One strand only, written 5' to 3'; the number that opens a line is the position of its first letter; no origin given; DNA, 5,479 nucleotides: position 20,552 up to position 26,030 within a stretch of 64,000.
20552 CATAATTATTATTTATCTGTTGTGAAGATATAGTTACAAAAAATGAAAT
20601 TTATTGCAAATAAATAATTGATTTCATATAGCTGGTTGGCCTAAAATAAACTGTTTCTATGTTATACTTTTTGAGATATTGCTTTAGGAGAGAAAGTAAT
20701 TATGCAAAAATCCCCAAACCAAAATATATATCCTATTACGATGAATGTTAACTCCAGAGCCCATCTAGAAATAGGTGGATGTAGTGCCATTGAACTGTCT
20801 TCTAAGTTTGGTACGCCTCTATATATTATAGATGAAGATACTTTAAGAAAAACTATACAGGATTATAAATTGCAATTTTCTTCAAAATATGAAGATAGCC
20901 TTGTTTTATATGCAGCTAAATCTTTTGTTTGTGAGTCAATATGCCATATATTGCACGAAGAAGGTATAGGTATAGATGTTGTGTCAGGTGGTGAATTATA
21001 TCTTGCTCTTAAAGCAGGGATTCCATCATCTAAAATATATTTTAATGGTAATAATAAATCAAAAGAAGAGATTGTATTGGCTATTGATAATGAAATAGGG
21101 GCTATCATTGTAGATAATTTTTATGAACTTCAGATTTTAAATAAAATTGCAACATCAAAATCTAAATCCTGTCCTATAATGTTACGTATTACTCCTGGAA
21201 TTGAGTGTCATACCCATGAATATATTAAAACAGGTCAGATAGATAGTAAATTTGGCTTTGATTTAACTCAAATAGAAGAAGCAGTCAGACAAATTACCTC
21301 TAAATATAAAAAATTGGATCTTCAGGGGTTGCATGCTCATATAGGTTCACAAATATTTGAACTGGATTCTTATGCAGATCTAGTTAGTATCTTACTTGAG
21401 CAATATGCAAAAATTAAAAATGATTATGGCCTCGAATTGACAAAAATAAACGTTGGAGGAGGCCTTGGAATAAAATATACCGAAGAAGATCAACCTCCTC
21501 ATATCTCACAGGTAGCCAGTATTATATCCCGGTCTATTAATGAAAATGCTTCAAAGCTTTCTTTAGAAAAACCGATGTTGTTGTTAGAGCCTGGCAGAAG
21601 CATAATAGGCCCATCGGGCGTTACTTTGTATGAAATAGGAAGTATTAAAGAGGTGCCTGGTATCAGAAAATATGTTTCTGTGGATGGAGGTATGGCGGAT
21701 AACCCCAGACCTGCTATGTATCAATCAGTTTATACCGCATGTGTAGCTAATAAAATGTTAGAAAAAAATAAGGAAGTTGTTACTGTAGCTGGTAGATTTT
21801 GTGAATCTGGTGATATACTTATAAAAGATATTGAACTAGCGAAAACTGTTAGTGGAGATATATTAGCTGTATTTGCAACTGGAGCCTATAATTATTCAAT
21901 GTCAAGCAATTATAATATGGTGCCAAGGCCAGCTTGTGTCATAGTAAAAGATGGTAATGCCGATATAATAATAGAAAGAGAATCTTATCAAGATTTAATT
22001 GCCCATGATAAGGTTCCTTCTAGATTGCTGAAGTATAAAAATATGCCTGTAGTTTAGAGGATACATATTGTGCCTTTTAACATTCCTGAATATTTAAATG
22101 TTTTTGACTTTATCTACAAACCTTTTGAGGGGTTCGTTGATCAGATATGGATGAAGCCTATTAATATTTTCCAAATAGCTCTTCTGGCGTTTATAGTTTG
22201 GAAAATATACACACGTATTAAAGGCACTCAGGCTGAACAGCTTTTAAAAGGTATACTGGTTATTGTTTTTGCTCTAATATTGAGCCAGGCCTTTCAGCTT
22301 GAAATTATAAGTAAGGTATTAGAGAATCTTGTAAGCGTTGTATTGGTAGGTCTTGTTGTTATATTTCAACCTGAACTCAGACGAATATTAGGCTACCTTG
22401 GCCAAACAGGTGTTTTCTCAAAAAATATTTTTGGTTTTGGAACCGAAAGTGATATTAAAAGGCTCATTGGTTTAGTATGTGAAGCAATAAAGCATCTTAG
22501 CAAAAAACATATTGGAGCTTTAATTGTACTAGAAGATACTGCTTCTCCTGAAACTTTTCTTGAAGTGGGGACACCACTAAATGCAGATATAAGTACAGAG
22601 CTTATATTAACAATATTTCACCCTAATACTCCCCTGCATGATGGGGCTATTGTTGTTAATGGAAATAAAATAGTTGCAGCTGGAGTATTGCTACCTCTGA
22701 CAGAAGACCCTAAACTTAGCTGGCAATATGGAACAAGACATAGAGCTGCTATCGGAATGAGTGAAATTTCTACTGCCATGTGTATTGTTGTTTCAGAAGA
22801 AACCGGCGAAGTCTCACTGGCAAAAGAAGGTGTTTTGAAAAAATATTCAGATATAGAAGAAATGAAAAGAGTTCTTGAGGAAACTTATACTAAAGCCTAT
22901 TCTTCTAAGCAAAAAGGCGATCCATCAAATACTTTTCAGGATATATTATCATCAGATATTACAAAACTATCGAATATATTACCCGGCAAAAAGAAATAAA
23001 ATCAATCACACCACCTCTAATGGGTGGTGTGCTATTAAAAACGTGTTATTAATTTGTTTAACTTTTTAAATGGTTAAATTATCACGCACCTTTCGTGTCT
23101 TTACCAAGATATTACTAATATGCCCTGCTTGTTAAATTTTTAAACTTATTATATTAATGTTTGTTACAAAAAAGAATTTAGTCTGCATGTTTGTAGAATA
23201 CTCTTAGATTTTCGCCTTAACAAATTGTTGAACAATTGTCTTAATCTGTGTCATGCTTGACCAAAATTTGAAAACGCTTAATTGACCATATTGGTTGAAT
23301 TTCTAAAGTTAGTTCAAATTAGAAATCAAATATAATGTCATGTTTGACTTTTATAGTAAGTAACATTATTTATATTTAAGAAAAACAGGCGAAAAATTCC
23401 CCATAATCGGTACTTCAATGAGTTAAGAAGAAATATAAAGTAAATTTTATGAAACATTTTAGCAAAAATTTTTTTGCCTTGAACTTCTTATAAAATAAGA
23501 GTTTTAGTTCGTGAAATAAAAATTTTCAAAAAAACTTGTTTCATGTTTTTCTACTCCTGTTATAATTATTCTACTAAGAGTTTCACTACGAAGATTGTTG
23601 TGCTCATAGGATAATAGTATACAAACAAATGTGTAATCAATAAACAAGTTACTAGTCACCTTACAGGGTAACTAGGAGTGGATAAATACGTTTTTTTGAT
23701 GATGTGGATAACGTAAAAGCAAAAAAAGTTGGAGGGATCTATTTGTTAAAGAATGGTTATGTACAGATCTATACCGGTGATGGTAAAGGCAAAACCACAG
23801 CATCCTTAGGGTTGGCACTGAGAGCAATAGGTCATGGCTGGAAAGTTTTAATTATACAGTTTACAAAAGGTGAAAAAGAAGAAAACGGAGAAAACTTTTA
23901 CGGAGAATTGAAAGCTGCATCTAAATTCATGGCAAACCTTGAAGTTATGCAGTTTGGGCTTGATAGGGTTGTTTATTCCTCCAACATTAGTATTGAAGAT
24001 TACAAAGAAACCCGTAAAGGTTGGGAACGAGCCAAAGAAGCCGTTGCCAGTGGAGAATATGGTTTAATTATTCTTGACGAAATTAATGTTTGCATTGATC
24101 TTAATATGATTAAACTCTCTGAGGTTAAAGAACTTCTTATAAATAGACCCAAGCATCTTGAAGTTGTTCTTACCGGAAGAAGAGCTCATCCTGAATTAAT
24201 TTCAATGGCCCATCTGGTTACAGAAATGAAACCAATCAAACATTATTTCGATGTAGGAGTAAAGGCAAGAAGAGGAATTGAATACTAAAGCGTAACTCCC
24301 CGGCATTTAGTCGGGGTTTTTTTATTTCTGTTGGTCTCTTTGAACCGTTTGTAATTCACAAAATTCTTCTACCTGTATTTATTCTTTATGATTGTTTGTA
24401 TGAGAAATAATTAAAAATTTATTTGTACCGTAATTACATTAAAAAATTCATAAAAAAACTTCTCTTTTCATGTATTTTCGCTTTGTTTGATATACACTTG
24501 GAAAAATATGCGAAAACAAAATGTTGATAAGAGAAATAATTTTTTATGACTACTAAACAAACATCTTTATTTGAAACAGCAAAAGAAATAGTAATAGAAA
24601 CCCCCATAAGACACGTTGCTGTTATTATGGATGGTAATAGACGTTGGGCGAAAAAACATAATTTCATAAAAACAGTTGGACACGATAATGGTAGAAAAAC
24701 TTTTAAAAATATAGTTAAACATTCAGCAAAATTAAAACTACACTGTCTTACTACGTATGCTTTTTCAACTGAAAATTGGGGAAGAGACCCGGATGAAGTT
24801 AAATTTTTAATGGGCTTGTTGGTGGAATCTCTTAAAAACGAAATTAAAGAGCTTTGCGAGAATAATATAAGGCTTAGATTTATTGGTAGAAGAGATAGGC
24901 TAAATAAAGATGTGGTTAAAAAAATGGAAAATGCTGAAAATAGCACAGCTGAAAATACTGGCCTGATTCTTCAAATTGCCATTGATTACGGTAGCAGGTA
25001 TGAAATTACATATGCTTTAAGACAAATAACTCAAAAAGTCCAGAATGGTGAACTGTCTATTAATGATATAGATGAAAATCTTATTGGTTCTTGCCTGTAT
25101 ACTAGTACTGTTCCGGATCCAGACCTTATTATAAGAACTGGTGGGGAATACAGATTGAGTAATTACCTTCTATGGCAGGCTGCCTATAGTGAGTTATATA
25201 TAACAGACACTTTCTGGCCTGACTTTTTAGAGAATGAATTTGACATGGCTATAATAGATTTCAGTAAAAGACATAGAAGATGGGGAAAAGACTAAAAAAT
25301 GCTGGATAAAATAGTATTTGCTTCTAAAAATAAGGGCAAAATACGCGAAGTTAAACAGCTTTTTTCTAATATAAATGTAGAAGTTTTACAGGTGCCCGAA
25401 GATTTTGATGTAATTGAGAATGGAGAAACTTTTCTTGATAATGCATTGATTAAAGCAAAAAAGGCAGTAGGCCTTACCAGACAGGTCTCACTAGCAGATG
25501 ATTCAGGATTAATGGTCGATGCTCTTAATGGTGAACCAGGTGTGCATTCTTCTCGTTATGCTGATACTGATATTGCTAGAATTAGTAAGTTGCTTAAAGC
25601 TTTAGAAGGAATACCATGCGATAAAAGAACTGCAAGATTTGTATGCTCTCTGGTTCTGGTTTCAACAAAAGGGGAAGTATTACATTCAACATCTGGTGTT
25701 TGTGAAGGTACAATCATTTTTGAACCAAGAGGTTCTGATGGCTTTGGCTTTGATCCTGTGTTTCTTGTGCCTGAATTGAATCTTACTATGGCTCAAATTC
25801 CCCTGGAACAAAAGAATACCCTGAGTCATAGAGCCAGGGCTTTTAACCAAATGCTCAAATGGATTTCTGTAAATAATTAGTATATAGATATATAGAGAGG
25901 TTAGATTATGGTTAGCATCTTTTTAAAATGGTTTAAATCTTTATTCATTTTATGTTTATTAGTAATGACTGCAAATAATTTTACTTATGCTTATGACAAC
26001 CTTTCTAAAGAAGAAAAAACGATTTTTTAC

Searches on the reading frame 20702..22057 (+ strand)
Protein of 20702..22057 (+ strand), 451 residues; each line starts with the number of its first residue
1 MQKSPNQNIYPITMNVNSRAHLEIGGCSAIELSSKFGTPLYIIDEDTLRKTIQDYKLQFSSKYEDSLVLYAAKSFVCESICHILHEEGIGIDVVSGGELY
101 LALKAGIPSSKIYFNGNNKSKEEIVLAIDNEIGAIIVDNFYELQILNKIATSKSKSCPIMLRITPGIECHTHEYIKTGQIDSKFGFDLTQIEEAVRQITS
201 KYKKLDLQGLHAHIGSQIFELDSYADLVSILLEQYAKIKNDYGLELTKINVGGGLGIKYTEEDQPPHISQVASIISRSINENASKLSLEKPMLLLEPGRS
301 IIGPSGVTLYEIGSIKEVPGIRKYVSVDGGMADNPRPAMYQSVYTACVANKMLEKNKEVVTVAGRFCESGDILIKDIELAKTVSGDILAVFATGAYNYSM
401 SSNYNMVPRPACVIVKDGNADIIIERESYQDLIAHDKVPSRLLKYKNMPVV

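Call 73: search_protein_families(library=pfam, proteins=[window:20702-22057:+], max_evalue=0.0001)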
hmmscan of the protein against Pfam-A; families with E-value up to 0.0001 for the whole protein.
window:20702-22057:+ (451 aa): 2 families
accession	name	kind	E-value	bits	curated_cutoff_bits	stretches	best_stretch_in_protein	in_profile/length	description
PF02784.22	Orn_Arg_deC_N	-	1.5e-56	192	23.4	1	52-302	4-246/247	Pyridoxal-dependent decarboxylase, pyridoxal binding domain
PF00278.28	Orn_DAP_Arg_deC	-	1.1e-15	58.1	23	1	181-394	5-95/95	Pyridoxal-dependent decarboxylase, C-terminal sheet domain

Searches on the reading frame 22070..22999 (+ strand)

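Call 73: search_protein_families(library=pfam, proteins=[window:22070-22999:+], max_evalue=0.0001)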
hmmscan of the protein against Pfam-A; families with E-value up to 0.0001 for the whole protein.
window:22070-22999:+ (309 aa): 2 families
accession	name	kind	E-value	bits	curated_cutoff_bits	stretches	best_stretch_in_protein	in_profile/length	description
PF02457.21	DAC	-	2.2e-41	140.6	27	1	138-255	2-118/119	DisA bacterial checkpoint controller nucleotide-binding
PF19293.4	CdaA_N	-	1.2e-10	41.8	23.8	1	33-102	10-80/81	CdaA N-terminal transmembrane domain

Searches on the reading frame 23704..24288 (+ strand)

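Call 73: search_protein_families(library=pfam, proteins=[window:23704-24288:+], max_evalue=0.0001)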
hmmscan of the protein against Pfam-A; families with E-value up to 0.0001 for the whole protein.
window:23704-24288:+ (194 aa): 1 family
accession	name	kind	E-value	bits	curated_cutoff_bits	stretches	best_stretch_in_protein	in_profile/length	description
PF02572.21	CobA_CobO_BtuR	-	4.2e-61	206.5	25.7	1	17-194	2-172/172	ATP:corrinoid adenosyltransferase BtuR/CobO/CobP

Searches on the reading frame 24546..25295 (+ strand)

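Call 73: search_protein_families(library=pfam, proteins=[window:24546-25295:+], max_evalue=0.0001)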
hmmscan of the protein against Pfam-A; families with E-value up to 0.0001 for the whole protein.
window:24546-25295:+ (249 aa): 1 family
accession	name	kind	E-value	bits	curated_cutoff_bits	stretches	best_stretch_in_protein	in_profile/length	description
PF01255.24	Prenyltransf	-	6.4e-82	274.8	27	1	27-247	1-219/219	Putative undecaprenyl diphosphate synthase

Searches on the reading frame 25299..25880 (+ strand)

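Call 73: search_protein_families(library=pfam, proteins=[window:25299-25880:+], max_evalue=0.0001)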
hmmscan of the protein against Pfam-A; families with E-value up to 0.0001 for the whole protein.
window:25299-25880:+ (193 aa): 1 family
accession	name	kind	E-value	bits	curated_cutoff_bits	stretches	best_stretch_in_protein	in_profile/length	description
PF01725.21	Ham1p_like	-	3.4e-60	203.6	22.5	1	5-188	1-186/186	Ham1 family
